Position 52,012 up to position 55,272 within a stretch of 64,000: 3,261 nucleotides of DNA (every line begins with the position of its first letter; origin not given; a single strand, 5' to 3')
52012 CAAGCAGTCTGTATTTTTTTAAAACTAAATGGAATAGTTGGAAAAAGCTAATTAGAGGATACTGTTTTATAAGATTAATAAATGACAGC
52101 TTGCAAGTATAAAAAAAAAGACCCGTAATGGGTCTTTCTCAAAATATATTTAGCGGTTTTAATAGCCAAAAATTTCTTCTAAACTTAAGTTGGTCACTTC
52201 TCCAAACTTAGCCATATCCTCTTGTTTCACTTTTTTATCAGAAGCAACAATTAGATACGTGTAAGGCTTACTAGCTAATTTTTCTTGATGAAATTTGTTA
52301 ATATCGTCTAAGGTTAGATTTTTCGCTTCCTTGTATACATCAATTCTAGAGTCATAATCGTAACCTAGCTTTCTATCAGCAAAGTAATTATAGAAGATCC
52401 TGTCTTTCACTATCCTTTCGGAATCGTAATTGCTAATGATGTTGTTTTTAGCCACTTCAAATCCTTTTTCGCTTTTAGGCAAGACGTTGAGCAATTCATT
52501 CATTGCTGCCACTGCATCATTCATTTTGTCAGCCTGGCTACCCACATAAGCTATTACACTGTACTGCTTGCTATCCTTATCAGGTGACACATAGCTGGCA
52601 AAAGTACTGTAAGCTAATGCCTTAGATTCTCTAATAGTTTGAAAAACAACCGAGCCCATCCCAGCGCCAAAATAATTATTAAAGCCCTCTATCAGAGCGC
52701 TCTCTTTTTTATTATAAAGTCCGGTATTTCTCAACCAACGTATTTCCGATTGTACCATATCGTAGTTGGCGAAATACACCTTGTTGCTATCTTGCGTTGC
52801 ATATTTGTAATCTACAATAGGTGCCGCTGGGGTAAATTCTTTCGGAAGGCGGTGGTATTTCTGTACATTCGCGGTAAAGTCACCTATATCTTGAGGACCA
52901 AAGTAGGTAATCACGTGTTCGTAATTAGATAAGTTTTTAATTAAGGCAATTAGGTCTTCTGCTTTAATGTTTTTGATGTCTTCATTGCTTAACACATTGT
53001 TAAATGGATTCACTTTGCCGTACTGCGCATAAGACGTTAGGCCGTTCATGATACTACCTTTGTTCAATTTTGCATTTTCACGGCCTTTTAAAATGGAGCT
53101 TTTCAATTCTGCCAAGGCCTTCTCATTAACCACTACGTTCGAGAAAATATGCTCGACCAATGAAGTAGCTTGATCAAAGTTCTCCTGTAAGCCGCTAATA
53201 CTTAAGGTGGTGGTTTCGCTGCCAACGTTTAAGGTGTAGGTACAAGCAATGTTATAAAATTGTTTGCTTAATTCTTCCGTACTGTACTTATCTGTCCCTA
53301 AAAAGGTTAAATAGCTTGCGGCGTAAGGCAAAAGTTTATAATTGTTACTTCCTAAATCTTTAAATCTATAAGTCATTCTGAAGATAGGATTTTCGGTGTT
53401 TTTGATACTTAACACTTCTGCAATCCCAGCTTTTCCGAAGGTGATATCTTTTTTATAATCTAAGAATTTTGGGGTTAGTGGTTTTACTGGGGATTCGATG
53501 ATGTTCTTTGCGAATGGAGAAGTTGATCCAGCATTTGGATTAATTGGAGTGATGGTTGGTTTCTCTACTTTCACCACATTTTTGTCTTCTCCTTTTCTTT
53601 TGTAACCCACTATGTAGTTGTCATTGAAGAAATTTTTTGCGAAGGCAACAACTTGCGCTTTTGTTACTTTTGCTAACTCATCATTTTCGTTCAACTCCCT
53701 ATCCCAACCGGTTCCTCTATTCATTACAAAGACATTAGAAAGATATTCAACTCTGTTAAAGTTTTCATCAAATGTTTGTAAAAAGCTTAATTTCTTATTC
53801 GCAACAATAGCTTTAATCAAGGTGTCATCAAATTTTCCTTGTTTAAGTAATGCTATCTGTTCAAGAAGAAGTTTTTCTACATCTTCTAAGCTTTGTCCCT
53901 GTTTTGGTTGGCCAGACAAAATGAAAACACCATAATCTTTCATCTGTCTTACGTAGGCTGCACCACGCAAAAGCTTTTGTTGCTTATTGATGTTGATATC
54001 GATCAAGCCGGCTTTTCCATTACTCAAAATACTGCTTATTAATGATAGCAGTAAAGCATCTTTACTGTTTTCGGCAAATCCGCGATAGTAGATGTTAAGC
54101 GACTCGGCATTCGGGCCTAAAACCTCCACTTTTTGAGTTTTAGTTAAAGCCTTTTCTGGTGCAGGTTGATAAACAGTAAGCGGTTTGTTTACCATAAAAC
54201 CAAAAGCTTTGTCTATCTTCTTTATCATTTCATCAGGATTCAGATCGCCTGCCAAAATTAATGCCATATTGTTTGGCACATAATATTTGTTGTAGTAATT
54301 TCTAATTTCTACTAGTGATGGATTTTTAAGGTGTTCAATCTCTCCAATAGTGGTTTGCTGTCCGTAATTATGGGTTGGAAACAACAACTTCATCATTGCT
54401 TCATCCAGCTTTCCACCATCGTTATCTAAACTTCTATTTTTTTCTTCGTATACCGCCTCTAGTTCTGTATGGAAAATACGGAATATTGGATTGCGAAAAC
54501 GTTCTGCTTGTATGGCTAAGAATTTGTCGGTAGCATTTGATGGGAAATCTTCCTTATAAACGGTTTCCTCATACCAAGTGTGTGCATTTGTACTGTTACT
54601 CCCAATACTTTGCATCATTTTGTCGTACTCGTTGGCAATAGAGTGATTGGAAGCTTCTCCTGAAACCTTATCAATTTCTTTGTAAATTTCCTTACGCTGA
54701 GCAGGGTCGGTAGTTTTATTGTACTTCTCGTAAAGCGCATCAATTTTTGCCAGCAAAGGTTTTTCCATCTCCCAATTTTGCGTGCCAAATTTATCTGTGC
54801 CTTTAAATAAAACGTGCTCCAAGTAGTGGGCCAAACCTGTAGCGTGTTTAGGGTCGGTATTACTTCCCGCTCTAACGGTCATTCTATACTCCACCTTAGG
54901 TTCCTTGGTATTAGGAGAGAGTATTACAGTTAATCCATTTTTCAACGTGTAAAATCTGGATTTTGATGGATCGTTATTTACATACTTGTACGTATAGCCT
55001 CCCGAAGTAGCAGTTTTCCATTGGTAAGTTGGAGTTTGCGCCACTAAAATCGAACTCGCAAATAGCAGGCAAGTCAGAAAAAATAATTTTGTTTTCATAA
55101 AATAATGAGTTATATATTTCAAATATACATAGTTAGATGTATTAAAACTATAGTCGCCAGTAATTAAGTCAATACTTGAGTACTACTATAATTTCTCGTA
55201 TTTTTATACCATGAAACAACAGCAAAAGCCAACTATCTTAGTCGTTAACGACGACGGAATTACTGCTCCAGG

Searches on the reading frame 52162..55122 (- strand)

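Call 34: search_protein_families(library=pfam, proteins=[window:52162-55122:-], max_evalue=0.0001)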
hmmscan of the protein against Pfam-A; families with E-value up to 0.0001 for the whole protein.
window:52162-55122:- (987 aa): 2 families
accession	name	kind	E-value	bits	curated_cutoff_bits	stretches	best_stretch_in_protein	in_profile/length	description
PF05193.26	Peptidase_M16_C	-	7.4e-32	111.1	23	2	272-441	6-179/181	Peptidase M16 inactive domain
PF00675.25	Peptidase_M16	-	7.7e-20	71.7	22.3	1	66-114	2-50/149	Insulinase (Peptidase family M16)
